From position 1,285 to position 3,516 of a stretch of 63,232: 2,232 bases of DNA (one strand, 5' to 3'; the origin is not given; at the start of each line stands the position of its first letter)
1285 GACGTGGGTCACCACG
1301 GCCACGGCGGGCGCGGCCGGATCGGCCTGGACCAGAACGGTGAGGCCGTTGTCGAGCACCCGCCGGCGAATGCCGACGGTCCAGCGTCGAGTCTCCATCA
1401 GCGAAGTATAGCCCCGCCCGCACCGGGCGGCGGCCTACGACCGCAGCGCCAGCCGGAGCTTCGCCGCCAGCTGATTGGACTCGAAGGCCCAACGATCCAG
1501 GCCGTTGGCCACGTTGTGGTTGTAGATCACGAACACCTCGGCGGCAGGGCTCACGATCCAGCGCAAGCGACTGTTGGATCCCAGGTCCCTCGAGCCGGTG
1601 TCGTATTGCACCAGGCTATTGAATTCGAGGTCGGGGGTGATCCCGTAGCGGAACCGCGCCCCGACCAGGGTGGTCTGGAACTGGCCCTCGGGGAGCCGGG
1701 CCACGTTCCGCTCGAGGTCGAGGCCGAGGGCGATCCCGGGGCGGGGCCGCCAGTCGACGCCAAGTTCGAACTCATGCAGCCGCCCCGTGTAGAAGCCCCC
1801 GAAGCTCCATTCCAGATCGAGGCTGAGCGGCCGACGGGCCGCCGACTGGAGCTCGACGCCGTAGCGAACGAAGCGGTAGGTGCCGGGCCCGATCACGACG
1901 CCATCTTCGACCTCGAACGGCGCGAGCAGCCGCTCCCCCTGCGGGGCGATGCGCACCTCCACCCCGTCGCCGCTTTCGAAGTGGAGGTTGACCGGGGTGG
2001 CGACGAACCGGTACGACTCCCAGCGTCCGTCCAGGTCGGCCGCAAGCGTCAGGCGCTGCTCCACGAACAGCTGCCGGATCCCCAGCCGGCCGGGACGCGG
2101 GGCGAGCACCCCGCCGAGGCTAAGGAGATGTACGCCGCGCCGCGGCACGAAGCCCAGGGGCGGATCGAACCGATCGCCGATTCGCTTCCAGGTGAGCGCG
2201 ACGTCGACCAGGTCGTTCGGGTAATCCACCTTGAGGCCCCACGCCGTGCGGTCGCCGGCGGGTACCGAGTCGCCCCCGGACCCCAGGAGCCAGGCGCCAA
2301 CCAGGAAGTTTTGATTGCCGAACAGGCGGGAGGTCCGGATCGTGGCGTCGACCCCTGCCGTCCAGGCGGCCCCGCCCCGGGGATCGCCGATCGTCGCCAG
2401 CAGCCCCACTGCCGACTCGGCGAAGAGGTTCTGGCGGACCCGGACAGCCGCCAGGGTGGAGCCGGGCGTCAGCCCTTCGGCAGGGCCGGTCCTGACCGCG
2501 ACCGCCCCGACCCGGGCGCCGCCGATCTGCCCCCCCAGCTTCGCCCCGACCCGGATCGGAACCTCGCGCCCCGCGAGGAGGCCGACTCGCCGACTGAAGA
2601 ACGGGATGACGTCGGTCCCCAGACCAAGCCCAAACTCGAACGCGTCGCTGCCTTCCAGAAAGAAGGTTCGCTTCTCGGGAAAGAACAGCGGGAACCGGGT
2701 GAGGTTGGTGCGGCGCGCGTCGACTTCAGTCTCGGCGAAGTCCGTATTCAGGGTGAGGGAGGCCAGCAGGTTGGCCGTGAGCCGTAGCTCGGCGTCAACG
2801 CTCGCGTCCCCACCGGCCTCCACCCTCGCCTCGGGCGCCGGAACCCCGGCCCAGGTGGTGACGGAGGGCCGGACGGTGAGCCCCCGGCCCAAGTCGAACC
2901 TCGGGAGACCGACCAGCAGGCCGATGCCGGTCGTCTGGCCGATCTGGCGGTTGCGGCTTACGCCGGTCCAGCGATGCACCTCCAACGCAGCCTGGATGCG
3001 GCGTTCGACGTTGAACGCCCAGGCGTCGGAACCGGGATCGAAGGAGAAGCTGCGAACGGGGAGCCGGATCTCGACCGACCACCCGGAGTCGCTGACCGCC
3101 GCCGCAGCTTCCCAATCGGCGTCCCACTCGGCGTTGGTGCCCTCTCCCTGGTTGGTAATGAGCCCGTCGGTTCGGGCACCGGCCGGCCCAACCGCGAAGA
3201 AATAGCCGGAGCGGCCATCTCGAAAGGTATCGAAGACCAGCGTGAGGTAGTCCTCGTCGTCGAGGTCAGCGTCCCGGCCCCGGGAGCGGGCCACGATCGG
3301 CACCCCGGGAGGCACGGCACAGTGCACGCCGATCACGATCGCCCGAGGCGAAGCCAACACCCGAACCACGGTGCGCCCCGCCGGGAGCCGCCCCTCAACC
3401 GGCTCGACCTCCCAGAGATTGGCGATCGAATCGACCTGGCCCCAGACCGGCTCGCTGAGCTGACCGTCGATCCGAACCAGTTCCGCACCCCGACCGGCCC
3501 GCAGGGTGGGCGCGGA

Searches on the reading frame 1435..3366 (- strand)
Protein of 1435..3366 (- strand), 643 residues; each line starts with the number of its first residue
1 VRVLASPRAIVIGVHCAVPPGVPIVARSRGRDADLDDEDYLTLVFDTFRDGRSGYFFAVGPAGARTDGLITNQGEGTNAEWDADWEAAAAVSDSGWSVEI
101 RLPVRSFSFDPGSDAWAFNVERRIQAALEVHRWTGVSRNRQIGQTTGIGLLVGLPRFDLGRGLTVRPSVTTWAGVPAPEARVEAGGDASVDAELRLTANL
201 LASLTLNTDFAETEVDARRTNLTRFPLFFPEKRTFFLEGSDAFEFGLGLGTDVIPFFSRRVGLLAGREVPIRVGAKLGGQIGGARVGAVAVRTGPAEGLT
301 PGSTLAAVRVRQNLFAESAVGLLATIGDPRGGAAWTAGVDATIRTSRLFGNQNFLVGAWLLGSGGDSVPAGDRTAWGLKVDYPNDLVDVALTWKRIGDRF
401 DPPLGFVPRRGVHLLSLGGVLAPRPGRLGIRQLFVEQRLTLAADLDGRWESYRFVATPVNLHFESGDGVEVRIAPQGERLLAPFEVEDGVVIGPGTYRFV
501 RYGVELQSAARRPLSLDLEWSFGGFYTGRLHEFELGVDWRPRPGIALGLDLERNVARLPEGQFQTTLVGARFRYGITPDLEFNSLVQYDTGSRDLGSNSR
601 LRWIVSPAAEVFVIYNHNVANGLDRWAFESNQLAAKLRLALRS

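Call 96: search_protein_families(library=pfam, alignment_id=A12, max_evalue=0.00001)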
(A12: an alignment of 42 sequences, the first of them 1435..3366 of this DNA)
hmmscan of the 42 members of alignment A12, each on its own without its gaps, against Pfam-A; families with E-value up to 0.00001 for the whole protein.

A. member 1, window:1435-3366:- (643 aa): 1 family
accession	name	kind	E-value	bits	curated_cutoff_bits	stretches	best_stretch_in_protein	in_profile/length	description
PF19313.5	DUF5916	-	1.6e-07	30.9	22.6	1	204-263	44-96/572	Domain of unknown function (DUF5916)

B. families by the number of members that match (of 42 scanned): 44 families (the first 25 are shown)
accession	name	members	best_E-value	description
PF19313.5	DUF5916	2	1.4e-66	Domain of unknown function (DUF5916)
PF01433.26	Peptidase_M1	2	1.3e-41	Peptidase family M1 domain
PF02310.24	B12-binding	2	3.1e-26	B12 binding domain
PF01642.28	MM_CoA_mutase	1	1.4e-208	Methylmalonyl-CoA mutase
PF02965.22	Met_synt_B12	1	7.8e-123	Vitamin B12 dependent methionine synthase, activation domain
PF02574.22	S-methyl_trans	1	6.6e-98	Homocysteine S-methyltransferase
PF00171.27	Aldedh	1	8.7e-96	Aldehyde dehydrogenase family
PF00501.34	AMP-binding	1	4.5e-81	AMP-binding enzyme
PF00809.28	Pterin_bind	1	1.8e-64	Pterin binding enzyme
PF02129.25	Peptidase_S15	1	7.3e-60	X-Pro dipeptidyl-peptidase (S15 family)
PF00795.27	CN_hydrolase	1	3.9e-57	Carbon-nitrogen hydrolase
PF00557.29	Peptidase_M24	1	3.7e-46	Metallopeptidase family M24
PF02694.21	UPF0060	1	8.5e-31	Uncharacterised BCR, YnfA/UPF0060 family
PF03091.20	CutA1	1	2.3e-30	CutA1 divalent ion tolerance protein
PF00005.33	ABC_tran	1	4.3e-30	ABC transporter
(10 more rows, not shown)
